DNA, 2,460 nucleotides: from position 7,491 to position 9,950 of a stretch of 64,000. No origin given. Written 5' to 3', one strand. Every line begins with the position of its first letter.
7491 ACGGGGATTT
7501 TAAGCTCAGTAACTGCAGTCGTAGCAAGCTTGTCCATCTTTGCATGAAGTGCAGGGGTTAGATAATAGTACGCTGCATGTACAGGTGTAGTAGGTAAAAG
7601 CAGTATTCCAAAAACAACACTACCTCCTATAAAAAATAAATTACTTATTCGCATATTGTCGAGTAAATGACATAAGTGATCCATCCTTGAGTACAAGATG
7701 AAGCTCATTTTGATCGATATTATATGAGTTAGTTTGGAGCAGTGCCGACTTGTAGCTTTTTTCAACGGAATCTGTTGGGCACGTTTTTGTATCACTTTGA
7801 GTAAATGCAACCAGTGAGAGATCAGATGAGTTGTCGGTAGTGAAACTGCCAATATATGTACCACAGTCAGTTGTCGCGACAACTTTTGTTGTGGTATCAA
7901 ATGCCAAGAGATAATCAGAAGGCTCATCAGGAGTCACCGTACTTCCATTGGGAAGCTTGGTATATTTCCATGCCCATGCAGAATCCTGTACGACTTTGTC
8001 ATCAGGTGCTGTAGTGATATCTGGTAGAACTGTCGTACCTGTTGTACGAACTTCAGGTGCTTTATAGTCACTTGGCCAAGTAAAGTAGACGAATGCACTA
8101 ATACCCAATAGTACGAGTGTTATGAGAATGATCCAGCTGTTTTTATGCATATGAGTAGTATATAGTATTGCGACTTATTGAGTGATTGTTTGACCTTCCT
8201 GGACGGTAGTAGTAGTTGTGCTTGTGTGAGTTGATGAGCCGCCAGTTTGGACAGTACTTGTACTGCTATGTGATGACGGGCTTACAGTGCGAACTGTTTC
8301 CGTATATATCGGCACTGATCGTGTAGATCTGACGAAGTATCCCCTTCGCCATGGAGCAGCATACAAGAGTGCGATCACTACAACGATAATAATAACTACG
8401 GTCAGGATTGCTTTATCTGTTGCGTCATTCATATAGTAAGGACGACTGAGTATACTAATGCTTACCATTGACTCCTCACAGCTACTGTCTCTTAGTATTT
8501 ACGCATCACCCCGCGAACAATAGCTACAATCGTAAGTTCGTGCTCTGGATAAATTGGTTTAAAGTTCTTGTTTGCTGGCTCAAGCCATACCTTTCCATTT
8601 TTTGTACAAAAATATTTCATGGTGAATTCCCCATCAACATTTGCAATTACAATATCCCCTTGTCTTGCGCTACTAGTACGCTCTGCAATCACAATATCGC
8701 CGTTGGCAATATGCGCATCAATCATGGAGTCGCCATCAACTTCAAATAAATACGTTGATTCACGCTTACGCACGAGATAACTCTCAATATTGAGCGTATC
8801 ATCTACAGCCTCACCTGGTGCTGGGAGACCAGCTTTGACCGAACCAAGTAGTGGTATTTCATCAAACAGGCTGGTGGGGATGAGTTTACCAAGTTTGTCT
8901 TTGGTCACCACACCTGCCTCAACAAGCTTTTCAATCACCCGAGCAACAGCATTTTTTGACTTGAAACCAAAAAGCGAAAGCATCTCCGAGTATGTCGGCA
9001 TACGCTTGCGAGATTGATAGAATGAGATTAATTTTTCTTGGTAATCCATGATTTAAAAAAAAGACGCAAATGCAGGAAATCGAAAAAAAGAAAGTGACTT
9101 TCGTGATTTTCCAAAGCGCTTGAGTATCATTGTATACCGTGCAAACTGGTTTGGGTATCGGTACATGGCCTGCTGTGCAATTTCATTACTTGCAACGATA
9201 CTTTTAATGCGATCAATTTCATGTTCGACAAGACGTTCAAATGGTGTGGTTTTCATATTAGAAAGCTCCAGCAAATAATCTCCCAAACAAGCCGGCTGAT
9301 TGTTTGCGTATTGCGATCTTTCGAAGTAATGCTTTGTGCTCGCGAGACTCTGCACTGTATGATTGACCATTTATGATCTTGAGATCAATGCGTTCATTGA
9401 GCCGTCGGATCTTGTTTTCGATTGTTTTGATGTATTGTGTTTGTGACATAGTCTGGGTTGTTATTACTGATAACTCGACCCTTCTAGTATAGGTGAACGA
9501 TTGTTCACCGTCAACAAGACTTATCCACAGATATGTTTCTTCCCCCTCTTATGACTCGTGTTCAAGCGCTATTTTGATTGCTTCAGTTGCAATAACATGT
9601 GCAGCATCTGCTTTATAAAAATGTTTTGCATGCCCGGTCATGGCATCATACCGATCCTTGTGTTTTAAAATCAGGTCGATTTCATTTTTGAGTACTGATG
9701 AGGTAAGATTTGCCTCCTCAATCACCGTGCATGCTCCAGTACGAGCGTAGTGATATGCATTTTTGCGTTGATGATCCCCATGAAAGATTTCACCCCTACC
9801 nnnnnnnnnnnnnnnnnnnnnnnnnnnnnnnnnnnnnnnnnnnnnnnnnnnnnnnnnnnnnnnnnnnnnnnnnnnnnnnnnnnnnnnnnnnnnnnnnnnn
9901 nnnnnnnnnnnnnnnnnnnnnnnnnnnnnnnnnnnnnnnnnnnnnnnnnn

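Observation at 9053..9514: LexA-box-gated promoter feeding two tiny ORFs ahead of lexA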

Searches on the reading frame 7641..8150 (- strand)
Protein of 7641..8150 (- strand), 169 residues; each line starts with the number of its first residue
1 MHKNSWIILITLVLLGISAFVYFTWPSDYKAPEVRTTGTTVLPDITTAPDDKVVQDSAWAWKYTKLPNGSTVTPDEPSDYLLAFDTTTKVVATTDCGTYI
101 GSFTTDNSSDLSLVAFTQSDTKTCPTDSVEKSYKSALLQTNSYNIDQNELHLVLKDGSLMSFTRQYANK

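Call 5: search_protein_families(library=pfam, proteins=[window:7641-8150:-], max_evalue=1)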
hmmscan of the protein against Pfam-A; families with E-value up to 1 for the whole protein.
window:7641-8150:- (169 aa): 2 families
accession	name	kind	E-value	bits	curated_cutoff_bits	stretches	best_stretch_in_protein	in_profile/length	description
PF03724.22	META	-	2.6e-08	34.3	24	1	60-162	8-108/109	META domain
PF17067.10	RPS31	-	0.21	12.2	32.5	1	72-137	12-76/99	Ribosomal protein S31e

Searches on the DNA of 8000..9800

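Call 78: search_rna_families(source=window, start=8000, end=9800, threshold=evalue, max_evalue=1)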
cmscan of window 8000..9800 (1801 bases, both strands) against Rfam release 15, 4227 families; matches with E-value up to 1: 0.
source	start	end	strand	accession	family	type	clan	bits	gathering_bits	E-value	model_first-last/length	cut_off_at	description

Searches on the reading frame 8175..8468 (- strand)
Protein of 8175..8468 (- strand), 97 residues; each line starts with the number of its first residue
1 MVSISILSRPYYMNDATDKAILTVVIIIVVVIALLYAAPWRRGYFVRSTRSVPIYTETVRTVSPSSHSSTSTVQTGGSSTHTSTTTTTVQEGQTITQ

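Call 5: search_protein_families(library=pfam, proteins=[window:8175-8468:-], max_evalue=1)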
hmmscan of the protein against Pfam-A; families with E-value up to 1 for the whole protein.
window:8175-8468:- (97 aa): 0 families

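Call 7: search_protein_families(library=ncbifam, proteins=[window:8175-8468:-], max_evalue=1)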
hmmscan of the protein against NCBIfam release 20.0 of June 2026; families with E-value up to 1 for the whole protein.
window:8175-8468:- (97 aa): 2 families
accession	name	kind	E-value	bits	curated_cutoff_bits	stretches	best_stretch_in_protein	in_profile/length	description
TIGR03931.1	T7SS_Rv3446c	hypoth_equivalog_domain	0.0054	17.1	47.6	1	23-93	7-66/194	type VII secretion-associated protein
NF046073.1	UpsA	equivalog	0.016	15.3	130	1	21-69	7-56/136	pilin subunit UpsA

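Call 8: search_protein_families(library=phrogs, proteins=[window:8175-8468:-], max_evalue=1)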
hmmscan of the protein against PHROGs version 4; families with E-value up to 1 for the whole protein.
window:8175-8468:- (97 aa): 3 families
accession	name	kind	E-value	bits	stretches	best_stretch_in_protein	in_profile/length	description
phrog_30975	-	unknown function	0.058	14.6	1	24-90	10-80/164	-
phrog_37781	-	unknown function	0.14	13.7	1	17-66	8-55/104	-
phrog_5076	-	unknown function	0.19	12.9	1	56-93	16-52/75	-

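Call 72: search_protein_families(library=padloc, proteins=[window:8175-8468:-], max_evalue=0.1)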
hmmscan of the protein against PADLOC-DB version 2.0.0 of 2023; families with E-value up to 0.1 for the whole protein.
window:8175-8468:- (97 aa): 0 families

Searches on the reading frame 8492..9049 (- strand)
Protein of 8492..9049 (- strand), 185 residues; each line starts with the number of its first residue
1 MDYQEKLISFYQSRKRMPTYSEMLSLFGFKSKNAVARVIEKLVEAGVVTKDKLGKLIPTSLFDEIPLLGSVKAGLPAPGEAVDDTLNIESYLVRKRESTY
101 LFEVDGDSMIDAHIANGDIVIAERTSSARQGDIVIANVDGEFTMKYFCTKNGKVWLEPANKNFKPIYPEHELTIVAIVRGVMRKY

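Call 5: search_protein_families(library=pfam, proteins=[window:8492-9049:-], max_evalue=1)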
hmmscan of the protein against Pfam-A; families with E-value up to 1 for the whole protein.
window:8492-9049:- (185 aa): 3 families
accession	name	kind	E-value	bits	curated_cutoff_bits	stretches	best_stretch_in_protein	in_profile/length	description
PF00717.28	Peptidase_S24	-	1.4e-25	89.7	23.3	1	66-178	1-115/116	Peptidase S24-like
PF01726.22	LexA_DNA_bind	-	0.05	13.8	23.7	1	12-50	20-58/65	LexA DNA binding domain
PF10925.13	DUF2680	-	0.068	13.7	25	1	37-52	22-37/57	Protein of unknown function (DUF2680)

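Call 7: search_protein_families(library=ncbifam, proteins=[window:8492-9049:-], max_evalue=1)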
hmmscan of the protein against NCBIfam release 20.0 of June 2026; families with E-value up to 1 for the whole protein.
window:8492-9049:- (185 aa): 5 families
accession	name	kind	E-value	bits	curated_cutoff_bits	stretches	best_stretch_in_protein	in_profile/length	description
TIGR00498.1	lexA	equivalog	1.7e-33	115.9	110.95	1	11-184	19-201/203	transcriptional repressor LexA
NF007621.2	PRK10276.1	subfamily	3.2e-29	101.3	110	1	72-182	1-114/115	translesion error-prone DNA polymerase V autoproteolytic subunit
NF051876.1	transXXX_HumD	equivalog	4.5e-06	26.6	120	1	74-181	2-110/129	HumD family translesion DNA polymerase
NF041362.1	GntE_guanitoxin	equivalog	0.047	12.2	525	1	91-125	36-70/426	guanitoxin biosynthesis PLP-dependent transaminase GntE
NF041423.1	MobC_subf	subfamily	0.17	11.1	200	1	20-53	33-66/240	MobC family replication-relaxation protein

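Call 8: search_protein_families(library=phrogs, proteins=[window:8492-9049:-], max_evalue=1)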
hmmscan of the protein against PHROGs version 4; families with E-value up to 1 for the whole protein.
window:8492-9049:- (185 aa): 10 families
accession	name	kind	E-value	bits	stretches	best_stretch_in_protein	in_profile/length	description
phrog_811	-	DNA, RNA and nucleotide metabolism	1.3e-26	93.8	1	69-184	17-134/140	UmuD-like protein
phrog_4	-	transcription regulation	3.1e-17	63.7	1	62-184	211-338/400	transcriptional repressor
phrog_10470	-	DNA, RNA and nucleotide metabolism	9.4e-10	39.2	1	109-168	1-59/79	UmuD-like protein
phrog_8558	-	unknown function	1e-08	36.4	1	96-177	17-103/114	-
phrog_3502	-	unknown function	5.4e-05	24.3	1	9-52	62-105/131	-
phrog_6201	-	transcription regulation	8.7e-05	23.4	1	94-171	23-100/121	CI-like repressor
phrog_362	-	transcription regulation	0.0039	18.4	1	5-49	13-57/106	transcriptional repressor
phrog_270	-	DNA, RNA and nucleotide metabolism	0.033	14.6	1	15-51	63-100/383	replication initiation protein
phrog_28562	-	unknown function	0.12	13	0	17-59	57-98/248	-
phrog_14961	-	unknown function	0.24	12.6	1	27-49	19-41/62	-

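Call 29: find_related_loci(query=window:8492-9049:-, collection=genome_contigs, flank=3000)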
Query window:8492-9049:- (185 aa) in genome_contigs; peptide patterns used: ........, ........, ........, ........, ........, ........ (x = any residue, [..] = any of these).
197 stretches matched a pattern; 50 encode a relative of the query (tblastn E <= 1e-3); 50 distinct loci.
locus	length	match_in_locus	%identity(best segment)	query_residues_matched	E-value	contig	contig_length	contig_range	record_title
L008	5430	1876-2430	89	1-185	2e-112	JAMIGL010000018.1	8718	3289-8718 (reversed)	MAG: Candidatus Paceibacterota bacterium isolate UR_AS_metabat.84 k201_1381419, whole genome shotgun sequence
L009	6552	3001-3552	76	2-185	5e-97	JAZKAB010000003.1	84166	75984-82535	MAG: Patescibacteria group bacterium isolate ADI_H3L2_1_122_18_3-bin004 ADIH3L21_B004_0_000000000003, whole genome shotg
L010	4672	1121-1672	76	2-185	9e-97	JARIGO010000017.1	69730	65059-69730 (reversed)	MAG: Candidatus Nomurabacteria bacterium isolate CullarsAll.DT.14 k141_108150, whole genome shotgun sequence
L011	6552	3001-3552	76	2-185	2e-96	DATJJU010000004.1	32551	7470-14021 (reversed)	MAG TPA_asm: Candidatus Paceibacterota bacterium isolate SMAG_U15574 k141_5370416, whole genome shotgun sequence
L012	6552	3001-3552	76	2-185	1e-96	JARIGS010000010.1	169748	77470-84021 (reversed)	MAG: Candidatus Nomurabacteria bacterium isolate CullarsAll.DT.37 k141_237192, whole genome shotgun sequence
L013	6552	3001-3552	73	2-185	2e-94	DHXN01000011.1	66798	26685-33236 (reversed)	MAG TPA_asm: Candidatus Nomurabacteria bacterium UBA5155 UBA5155_contig_2263, whole genome shotgun sequence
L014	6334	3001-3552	72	2-185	1e-91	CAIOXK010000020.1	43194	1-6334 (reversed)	Candidatus Nomurabacteria bacterium isolate Ki1-1-6m_bin-0473 genome assembly, contig: bin-0473:20/43, whole genome shot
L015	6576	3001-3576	69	2-185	5e-90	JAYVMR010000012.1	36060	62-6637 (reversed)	MAG: Candidatus Nomurabacteria bacterium isolate GL61_DN_metabat_25 GL61_DN_metabat_25_11, whole genome shotgun sequence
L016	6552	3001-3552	68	2-185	3e-89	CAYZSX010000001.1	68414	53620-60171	MAG TPA_asm: uncultured Candidatus Saccharibacteria bacterium isolate SRP133034_co1_51 genome assembly, contig: NODE_196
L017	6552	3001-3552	67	2-185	3e-88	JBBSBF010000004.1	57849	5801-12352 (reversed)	MAG: Candidatus Paceibacteria bacterium isolate La6_metabat2.104 La6_metabat2.104_K_21187_L_57849_cov_11.4330, whole gen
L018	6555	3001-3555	69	2-185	8e-88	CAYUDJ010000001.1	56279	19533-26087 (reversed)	MAG TPA_asm: uncultured Candidatus Saccharibacteria bacterium isolate SRP219642_co5_29 genome assembly, contig: NODE_700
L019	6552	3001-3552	69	2-185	4e-90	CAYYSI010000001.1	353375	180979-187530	MAG TPA_asm: uncultured Candidatus Saccharibacteria bacterium isolate SRP296810_co1_396 genome assembly, contig: NODE_15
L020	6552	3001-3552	66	2-185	3e-86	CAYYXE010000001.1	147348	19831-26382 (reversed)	MAG TPA_asm: uncultured Candidatus Saccharibacteria bacterium isolate SRP133034_co1_65 genome assembly, contig: NODE_32_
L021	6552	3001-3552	65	2-185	1e-84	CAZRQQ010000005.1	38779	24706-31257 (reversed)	MAG TPA_asm: uncultured Candidatus Saccharibacteria bacterium isolate SRP133034_co1_23 genome assembly, contig: NODE_909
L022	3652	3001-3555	66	2-185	3e-84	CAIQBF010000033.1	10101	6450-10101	uncultured bacterium isolate Loclat_bin-19288 genome assembly, contig: bin-19288:033/110, whole genome shotgun sequence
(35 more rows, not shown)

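Call 72: search_protein_families(library=padloc, proteins=[window:8492-9049:-], max_evalue=0.1)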
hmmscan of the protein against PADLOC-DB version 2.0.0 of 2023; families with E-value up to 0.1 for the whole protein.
window:8492-9049:- (185 aa): 1 family
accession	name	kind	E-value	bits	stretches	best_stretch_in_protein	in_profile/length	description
PDLC02976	WH_III-A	-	0.00026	19.6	1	1-53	1-53/104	-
